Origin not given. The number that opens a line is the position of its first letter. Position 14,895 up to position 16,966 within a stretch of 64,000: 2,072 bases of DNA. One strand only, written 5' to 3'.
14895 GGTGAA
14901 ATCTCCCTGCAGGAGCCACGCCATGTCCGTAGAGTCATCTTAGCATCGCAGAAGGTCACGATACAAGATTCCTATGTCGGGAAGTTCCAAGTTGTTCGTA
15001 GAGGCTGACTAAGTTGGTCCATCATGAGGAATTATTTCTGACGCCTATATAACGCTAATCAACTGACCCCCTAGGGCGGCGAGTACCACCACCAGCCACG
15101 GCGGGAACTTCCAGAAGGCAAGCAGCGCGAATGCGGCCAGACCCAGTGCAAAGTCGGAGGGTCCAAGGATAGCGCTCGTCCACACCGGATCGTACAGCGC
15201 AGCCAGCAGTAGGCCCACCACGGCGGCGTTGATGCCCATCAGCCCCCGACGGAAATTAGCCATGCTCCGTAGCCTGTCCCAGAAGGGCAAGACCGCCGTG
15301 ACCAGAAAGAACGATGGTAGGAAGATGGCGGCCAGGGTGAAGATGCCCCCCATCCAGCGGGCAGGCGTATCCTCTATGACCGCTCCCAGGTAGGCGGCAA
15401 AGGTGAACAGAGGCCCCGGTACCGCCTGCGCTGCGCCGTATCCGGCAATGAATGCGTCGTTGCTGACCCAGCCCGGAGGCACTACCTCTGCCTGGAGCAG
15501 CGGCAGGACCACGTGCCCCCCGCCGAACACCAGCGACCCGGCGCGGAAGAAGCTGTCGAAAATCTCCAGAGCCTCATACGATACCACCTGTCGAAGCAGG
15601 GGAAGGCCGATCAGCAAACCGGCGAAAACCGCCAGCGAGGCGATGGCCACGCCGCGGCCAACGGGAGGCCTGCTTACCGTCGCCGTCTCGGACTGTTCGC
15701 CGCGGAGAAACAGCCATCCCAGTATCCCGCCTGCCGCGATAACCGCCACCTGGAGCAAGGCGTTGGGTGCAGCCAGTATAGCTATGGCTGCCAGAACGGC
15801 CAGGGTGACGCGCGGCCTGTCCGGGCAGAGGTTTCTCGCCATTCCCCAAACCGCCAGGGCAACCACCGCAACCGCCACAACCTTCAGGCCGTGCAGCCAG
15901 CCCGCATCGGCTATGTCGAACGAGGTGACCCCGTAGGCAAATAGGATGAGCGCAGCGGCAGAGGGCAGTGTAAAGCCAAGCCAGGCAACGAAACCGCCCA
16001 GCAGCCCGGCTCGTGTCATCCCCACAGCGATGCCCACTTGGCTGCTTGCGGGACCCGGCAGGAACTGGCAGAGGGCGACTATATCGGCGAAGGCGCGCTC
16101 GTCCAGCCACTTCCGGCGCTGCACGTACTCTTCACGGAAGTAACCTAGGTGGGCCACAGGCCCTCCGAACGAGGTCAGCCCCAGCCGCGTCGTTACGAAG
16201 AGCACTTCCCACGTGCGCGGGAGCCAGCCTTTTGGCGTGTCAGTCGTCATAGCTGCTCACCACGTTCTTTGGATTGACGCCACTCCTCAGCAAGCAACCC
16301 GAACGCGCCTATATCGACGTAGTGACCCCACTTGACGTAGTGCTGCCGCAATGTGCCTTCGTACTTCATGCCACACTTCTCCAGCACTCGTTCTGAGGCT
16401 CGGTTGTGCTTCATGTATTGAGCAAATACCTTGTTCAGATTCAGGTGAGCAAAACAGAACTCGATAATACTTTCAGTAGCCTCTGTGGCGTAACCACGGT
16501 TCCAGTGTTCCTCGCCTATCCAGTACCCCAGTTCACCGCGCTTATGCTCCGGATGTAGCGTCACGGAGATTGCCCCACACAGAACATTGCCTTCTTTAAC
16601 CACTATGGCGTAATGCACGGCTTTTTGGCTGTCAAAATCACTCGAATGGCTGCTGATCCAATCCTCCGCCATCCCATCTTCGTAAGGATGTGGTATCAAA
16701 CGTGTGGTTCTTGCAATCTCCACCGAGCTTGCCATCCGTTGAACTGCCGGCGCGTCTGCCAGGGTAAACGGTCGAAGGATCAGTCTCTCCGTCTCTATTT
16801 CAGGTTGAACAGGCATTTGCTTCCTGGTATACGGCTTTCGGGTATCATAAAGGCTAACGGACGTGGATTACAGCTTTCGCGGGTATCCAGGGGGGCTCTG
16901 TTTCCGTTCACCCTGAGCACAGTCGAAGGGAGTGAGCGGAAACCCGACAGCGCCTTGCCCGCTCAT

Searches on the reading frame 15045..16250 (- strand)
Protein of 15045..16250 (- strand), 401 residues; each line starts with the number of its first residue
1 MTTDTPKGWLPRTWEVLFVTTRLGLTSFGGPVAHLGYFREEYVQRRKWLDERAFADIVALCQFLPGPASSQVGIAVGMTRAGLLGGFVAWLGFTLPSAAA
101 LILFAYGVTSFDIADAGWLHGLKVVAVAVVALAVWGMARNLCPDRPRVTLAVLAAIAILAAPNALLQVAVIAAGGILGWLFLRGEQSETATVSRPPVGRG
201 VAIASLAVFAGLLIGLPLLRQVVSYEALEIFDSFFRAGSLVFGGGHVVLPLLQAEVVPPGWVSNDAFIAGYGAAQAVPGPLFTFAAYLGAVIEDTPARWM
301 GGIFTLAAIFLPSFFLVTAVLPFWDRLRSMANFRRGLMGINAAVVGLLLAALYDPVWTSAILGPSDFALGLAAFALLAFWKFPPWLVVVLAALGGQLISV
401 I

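Call 27: find_encoding_contigs(protein=window:15045-16250:-, flank=6000, max_places=10)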
Protein window:15045-16250:- (401 aa): no gene with exactly this product is on record in the collection.

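Call 43: search_protein_families(library=pfam, proteins=[window:15045-16250:-], max_evalue=0.001)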
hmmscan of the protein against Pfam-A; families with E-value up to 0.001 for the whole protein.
window:15045-16250:- (401 aa): 1 family
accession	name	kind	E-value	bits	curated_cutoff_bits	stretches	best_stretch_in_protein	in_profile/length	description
PF02417.20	Chromate_transp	-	2.4e-77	259.1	28.6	2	14-179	1-166/166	Chromate transporter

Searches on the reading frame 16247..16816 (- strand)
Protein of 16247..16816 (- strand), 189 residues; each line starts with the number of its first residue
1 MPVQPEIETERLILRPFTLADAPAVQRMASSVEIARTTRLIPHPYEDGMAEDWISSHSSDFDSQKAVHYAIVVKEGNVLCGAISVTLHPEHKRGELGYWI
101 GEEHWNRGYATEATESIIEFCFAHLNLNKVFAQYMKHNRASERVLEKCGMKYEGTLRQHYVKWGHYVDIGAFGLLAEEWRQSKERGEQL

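Call 43: search_protein_families(library=pfam, proteins=[window:16247-16816:-], max_evalue=0.001)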
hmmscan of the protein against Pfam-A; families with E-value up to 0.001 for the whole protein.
window:16247-16816:- (189 aa): 4 families
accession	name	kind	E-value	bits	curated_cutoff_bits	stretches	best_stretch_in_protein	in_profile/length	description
PF13302.13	Acetyltransf_3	-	3.9e-37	128.5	25.4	1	11-151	1-138/138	Acetyltransferase (GNAT) domain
PF00583.31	Acetyltransf_1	-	4.7e-13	49.9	20.7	1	54-150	17-116/116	Acetyltransferase (GNAT) family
PF13420.13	Acetyltransf_4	-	6.4e-08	33.2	24.3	1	18-168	5-152/155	Acetyltransferase (GNAT) domain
PF13523.12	Acetyltransf_8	-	0.00014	21.9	27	1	97-155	83-142/145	Acetyltransferase (GNAT) domain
